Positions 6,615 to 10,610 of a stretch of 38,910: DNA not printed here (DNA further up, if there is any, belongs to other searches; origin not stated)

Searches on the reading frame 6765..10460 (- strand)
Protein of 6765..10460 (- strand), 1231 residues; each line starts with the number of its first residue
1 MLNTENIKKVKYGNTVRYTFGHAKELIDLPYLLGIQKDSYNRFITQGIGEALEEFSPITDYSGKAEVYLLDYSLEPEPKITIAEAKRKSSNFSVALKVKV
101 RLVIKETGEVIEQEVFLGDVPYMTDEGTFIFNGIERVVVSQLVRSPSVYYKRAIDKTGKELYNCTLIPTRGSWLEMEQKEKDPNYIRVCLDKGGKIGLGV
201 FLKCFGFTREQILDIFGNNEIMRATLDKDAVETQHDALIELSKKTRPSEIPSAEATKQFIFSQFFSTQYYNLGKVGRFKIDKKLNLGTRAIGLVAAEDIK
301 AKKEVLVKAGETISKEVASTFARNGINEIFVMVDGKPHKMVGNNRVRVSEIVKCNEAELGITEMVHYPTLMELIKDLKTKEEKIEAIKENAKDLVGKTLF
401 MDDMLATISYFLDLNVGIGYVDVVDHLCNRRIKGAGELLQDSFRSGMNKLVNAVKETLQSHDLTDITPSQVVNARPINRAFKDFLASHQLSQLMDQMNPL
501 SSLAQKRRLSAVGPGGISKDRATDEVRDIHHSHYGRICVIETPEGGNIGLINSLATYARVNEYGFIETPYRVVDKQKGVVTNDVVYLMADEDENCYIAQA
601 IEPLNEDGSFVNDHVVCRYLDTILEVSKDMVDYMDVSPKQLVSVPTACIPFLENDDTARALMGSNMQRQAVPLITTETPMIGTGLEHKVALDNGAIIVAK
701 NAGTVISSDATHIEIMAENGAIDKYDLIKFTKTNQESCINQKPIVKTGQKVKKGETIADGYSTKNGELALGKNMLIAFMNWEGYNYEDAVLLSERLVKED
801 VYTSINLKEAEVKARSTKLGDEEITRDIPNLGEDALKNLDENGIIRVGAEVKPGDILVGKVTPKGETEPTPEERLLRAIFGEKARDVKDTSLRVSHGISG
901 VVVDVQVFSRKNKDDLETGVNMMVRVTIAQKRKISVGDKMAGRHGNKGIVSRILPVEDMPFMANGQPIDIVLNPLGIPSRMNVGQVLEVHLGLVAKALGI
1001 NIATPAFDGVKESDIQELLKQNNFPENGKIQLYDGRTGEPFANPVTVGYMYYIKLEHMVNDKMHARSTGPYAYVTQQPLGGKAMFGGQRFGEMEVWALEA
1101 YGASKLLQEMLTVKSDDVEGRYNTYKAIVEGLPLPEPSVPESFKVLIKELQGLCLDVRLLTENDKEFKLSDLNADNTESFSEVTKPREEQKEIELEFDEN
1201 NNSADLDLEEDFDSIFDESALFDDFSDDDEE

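Call 5: search_protein_families(library=pfam, proteins=[window:6765-10460:-], max_evalue=0.001)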
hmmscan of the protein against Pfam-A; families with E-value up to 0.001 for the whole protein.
window:6765-10460:- (1231 aa): 6 families
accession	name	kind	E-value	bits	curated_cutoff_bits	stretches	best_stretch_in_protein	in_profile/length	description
PF00562.33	RNA_pol_Rpb2_6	-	2.7e-137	458.3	23.4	1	699-1083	2-372/373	RNA polymerase Rpb2, domain 6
PF04560.25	RNA_pol_Rpb2_7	-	1.7e-27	96.1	32.1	1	1086-1161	1-86/87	RNA polymerase Rpb2, domain 7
PF04565.21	RNA_pol_Rpb2_3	-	1.2e-26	93.1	21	1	492-560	1-68/68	RNA polymerase Rpb2, domain 3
PF10385.14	RNA_pol_Rpb2_45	-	1.2e-22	80.1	28.2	1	570-637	1-66/66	RNA polymerase beta subunit external 1 domain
PF04561.19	RNA_pol_Rpb2_2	-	1.7e-16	60.9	21.7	1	144-287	1-148/190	RNA polymerase Rpb2, domain 2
PF04563.20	RNA_pol_Rpb2_1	-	1.6e-13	51.2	28.2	1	32-478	2-202/203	RNA polymerase beta subunit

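Call 16: find_related_loci(query=window:6765-10460:-, collection=genome_contigs, flank=10000)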
Query window:6765-10460:- (1231 aa) in genome_contigs; peptide patterns used: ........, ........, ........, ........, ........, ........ (x = any residue, [..] = any of these).
175 stretches matched a pattern; 156 encode a relative of the query (tblastn E <= 1e-3); the best 80 are kept; 79 distinct loci.
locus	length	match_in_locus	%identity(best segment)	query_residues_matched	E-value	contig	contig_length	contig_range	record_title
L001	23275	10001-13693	95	1-1231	0e+0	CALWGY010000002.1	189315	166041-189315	MAG: uncultured Clostridia bacterium isolate BRZ_DK__bin13 genome assembly, contig: BRZ_DK__NODE_61_length_189315_cov_10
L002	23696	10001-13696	95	1-1231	0e+0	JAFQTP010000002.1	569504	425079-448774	MAG: Clostridia bacterium isolate RGIG2139 Goat_Colon-6__c478389, whole genome shotgun sequence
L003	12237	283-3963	94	1-1226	0e+0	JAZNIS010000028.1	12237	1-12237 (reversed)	MAG: Clostridia bacterium isolate T1900044684_TS20190150.MAGScoT_cleanbin_000019 SGB_1710_k141_1401143, whole genome sho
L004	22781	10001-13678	93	1-1221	0e+0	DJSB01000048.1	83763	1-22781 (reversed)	MAG TPA_asm: Christensenella sp. UBA6345 UBA6345_contig_367, whole genome shotgun sequence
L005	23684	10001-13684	80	1-1227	0e+0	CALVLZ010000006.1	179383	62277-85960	MAG: uncultured Clostridia bacterium isolate E30__bin235 genome assembly, contig: E30__k127_7086299, whole genome shotgu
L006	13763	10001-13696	80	1-1231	0e+0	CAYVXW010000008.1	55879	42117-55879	MAG TPA_asm: uncultured Christensenella sp. isolate SRP225648_co1_932 genome assembly, contig: NODE_929_length_55879_cov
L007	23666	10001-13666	80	1-1222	0e+0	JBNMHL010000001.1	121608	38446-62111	MAG: Clostridiales bacterium isolate CM_BacUBA326.123 k141_1113166_length_121608_cov_43.0087, whole genome shotgun seque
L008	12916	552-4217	80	1-1222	0e+0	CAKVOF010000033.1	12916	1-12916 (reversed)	MAG: uncultured Clostridia bacterium isolate REFINED_METABAT215_TOP10_CONTIGS_1500_ASSEMBLY_K77_MERGED__Hadza_MoBio_hadz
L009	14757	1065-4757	80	1-1227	0e+0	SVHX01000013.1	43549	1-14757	MAG: Clostridiales bacterium isolate SIG395 NODE_19360_length_43549_cov_3.562825, whole genome shotgun sequence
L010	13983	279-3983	80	1-1231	0e+0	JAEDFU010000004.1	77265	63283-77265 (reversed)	MAG: Clostridia bacterium isolate MAG092 NODE_186_length_77265_cov_9.597811, whole genome shotgun sequence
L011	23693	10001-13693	80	1-1228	0e+0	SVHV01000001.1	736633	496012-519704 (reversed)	MAG: Clostridiales bacterium isolate SIG393 NODE_4_length_736633_cov_6.986630, whole genome shotgun sequence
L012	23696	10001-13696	80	1-1231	0e+0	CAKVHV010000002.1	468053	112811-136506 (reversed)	MAG: uncultured Clostridia bacterium isolate REFINED_METABAT215_TOP10_CONTIGS_1500_ASSEMBLY_K77_MERGED__Hadza_PheChl_Fib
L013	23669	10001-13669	80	1-1221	0e+0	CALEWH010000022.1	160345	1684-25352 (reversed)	MAG TPA_asm: uncultured Clostridia bacterium isolate ERR906885_bin.24_CONCOCT_v1.1_MAG genome assembly, contig: ERZ10243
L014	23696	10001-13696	80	1-1231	0e+0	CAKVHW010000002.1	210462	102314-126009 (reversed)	MAG: uncultured Clostridia bacterium isolate REFINED_METABAT215_TOP10_CONTIGS_1500_ASSEMBLY_K77_MERGED__Nepal_MoBio_Fibe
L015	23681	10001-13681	79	5-1229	0e+0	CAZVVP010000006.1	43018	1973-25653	MAG TPA_asm: uncultured Christensenella sp. isolate SRP315200_co1_240 genome assembly, contig: NODE_980_length_43018_cov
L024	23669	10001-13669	89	1-1221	0e+0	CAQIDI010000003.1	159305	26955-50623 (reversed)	MAG TPA_asm: uncultured Eubacteriales bacterium isolate MGBC117996 genome assembly, contig: MGBC117996.3, whole genome s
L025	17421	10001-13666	74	1-1221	0e+0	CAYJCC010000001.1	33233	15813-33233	MAG TPA_asm: uncultured Lachnospiraceae bacterium isolate ERP122455_co1_201 genome assembly, contig: NODE_122_length_332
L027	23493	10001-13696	81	1-1231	0e+0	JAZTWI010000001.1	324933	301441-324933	MAG: Clostridia bacterium isolate T1900045334_YK20190023.MAGScoT_cleanbin_000030 SGB_6571_k141_5714728, whole genome sho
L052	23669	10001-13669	79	1-1222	0e+0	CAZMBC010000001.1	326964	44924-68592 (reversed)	MAG TPA_asm: uncultured Christensenella sp. isolate binchicken_co370_262 genome assembly, contig: NODE_14_length_326964_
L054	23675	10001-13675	93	1-1221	0e+0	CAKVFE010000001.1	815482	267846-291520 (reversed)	MAG: uncultured Clostridia bacterium isolate REFINED_METABAT215_TOP10_CONTIGS_1500_ASSEMBLY_K77_MERGED__Hadza_MoBio_hadz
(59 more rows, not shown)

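Call 21: find_encoding_contigs(protein=window:6765-10460:-, flank=10000, max_places=6)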
Protein window:6765-10460:- (1231 aa): 6 contigs read that carry it; 6 places shown.
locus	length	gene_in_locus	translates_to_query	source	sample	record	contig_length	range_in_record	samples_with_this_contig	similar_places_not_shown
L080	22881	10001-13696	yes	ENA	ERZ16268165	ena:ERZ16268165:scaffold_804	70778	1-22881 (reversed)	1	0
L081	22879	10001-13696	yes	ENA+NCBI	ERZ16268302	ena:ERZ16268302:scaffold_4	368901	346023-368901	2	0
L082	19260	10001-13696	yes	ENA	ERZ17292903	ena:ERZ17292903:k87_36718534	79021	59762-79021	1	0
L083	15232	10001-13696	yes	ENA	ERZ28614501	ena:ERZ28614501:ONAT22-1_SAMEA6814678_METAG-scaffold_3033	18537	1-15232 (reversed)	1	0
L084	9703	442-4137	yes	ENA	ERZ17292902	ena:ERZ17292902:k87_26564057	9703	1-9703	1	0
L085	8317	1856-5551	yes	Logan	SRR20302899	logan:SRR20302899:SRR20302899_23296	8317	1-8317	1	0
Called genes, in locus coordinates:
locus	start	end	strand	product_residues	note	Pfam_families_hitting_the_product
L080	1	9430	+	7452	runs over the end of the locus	PF09479:Flg_new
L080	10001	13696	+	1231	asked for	PF04563:RNA_pol_Rpb2_1, PF04561:RNA_pol_Rpb2_2, PF04565:RNA_pol_Rpb2_3, PF10385:RNA_pol_Rpb2_45, PF00562:RNA_pol_Rpb2_6, PF04560:RNA_pol_Rpb2_7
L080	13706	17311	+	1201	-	PF04997:RNA_pol_Rpb1_1, PF00623:RNA_pol_Rpb1_2, PF04983:RNA_pol_Rpb1_3, PF05000:RNA_pol_Rpb1_4, PF04998:RNA_pol_Rpb1_5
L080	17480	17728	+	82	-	-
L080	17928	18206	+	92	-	PF15919:HicB_lk_antitox (weak), PF15970:HicB-like_2 (weak)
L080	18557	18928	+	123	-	PF00164:Ribosom_S12_S23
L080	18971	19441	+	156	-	PF00177:Ribosomal_S7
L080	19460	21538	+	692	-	PF00009:GTP_EFTU, PF03144:GTP_EFTU_D2, PF22042:EF-G_D2, PF14492:EFG_III, PF16658:RF3_C (weak), PF03764:EFG_IV, PF00679:EFG_C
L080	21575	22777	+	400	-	PF00009:GTP_EFTU, PF03144:GTP_EFTU_D2, PF03143:GTP_EFTU_D3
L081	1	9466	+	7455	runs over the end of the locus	PF09479:Flg_new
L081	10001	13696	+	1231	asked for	PF04563:RNA_pol_Rpb2_1, PF04561:RNA_pol_Rpb2_2, PF04565:RNA_pol_Rpb2_3, PF10385:RNA_pol_Rpb2_45, PF00562:RNA_pol_Rpb2_6, PF04560:RNA_pol_Rpb2_7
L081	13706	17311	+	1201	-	PF04997:RNA_pol_Rpb1_1, PF00623:RNA_pol_Rpb1_2, PF04983:RNA_pol_Rpb1_3, PF05000:RNA_pol_Rpb1_4, PF04998:RNA_pol_Rpb1_5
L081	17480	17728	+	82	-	-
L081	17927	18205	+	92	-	PF15919:HicB_lk_antitox (weak), PF15970:HicB-like_2 (weak)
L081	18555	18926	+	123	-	PF00164:Ribosom_S12_S23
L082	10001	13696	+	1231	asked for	PF04563:RNA_pol_Rpb2_1, PF04561:RNA_pol_Rpb2_2, PF04565:RNA_pol_Rpb2_3, PF10385:RNA_pol_Rpb2_45, PF00562:RNA_pol_Rpb2_6, PF04560:RNA_pol_Rpb2_7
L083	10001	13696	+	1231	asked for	PF04563:RNA_pol_Rpb2_1, PF04561:RNA_pol_Rpb2_2, PF04565:RNA_pol_Rpb2_3, PF10385:RNA_pol_Rpb2_45, PF00562:RNA_pol_Rpb2_6, PF04560:RNA_pol_Rpb2_7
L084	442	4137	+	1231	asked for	PF04563:RNA_pol_Rpb2_1, PF04561:RNA_pol_Rpb2_2, PF04565:RNA_pol_Rpb2_3, PF10385:RNA_pol_Rpb2_45, PF00562:RNA_pol_Rpb2_6, PF04560:RNA_pol_Rpb2_7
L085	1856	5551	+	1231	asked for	PF04563:RNA_pol_Rpb2_1, PF04561:RNA_pol_Rpb2_2, PF04565:RNA_pol_Rpb2_3, PF10385:RNA_pol_Rpb2_45, PF00562:RNA_pol_Rpb2_6, PF04560:RNA_pol_Rpb2_7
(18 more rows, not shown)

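Call 77: search_protein_families(library=pfam, proteins=[L001:6285-9134:+, L002:6617-9466:+, L004:6606-9455:+, L054:6500-9349:+, L024:6665-9514:+, L027:6762-9611:+, L005:6750-9599:+, L011:6611-9460:+, L052:6215-9064:+, L025:6655-9504:+], max_evalue=0.001)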
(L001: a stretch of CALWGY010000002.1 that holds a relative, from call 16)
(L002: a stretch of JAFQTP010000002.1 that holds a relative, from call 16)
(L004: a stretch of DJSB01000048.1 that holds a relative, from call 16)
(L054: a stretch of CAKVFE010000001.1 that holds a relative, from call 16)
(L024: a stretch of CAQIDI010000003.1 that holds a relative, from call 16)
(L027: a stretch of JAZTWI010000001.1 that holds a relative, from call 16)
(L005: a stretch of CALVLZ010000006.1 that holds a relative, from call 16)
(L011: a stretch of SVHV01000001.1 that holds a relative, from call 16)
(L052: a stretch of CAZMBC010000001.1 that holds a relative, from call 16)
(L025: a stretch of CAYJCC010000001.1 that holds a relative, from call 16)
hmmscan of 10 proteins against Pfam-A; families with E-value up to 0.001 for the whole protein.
L001:6285-9134:+ (950 aa): 2 families
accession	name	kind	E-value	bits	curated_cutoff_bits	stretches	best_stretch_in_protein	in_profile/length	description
PF09479.16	Flg_new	-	5.9e-50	167.7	27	5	562-627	2-65/65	Listeria-Bacteroides repeat domain (List_Bact_rpt)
PF18998.6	Flg_new_2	-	2.6e-05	24.6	23.6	0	349-414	1-72/73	Divergent InlB B-repeat domain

L002:6617-9466:+ (950 aa): 2 families
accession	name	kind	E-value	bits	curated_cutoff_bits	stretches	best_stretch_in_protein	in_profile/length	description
PF09479.16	Flg_new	-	3.1e-27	94.9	27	2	538-607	2-65/65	Listeria-Bacteroides repeat domain (List_Bact_rpt)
PF18998.6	Flg_new_2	-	0.00065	20.1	23.6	0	691-760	1-72/73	Divergent InlB B-repeat domain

L004:6606-9455:+ (950 aa): 1 family
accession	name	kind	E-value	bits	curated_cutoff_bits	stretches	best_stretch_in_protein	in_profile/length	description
PF09479.16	Flg_new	-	2.9e-17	63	27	1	390-462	1-65/65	Listeria-Bacteroides repeat domain (List_Bact_rpt)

L054:6500-9349:+ (950 aa): 1 family
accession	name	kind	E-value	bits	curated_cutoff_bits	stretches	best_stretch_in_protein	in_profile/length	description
PF09479.16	Flg_new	-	5.7e-45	151.7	27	3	407-478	1-65/65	Listeria-Bacteroides repeat domain (List_Bact_rpt)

L024:6665-9514:+ (950 aa): 1 family
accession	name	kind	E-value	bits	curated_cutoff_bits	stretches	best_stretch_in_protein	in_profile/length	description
PF09479.16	Flg_new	-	1.3e-50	169.8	27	4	349-410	1-61/65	Listeria-Bacteroides repeat domain (List_Bact_rpt)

L027:6762-9611:+ (950 aa): 1 family
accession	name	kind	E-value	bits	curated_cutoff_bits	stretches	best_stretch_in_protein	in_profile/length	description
PF07581.17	Glug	-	5.9e-05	23.7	20.5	0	171-189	4-22/28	The GLUG motif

L005:6750-9599:+ (950 aa): 1 family
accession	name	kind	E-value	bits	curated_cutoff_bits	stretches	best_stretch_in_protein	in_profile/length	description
PF07581.17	Glug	-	3.3e-19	68.3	20.5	0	466-488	4-27/28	The GLUG motif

L011:6611-9460:+ (950 aa): 0 families

L052:6215-9064:+ (950 aa): 1 family
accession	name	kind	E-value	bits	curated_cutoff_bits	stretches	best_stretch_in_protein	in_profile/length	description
PF07581.17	Glug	-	9.9e-07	29.2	20.5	0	406-429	3-26/28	The GLUG motif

L025:6655-9504:+ (950 aa): 1 family
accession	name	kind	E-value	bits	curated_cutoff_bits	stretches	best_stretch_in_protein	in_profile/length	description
PF07581.17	Glug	-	8.9e-28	95.2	20.5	0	110-132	1-25/28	The GLUG motif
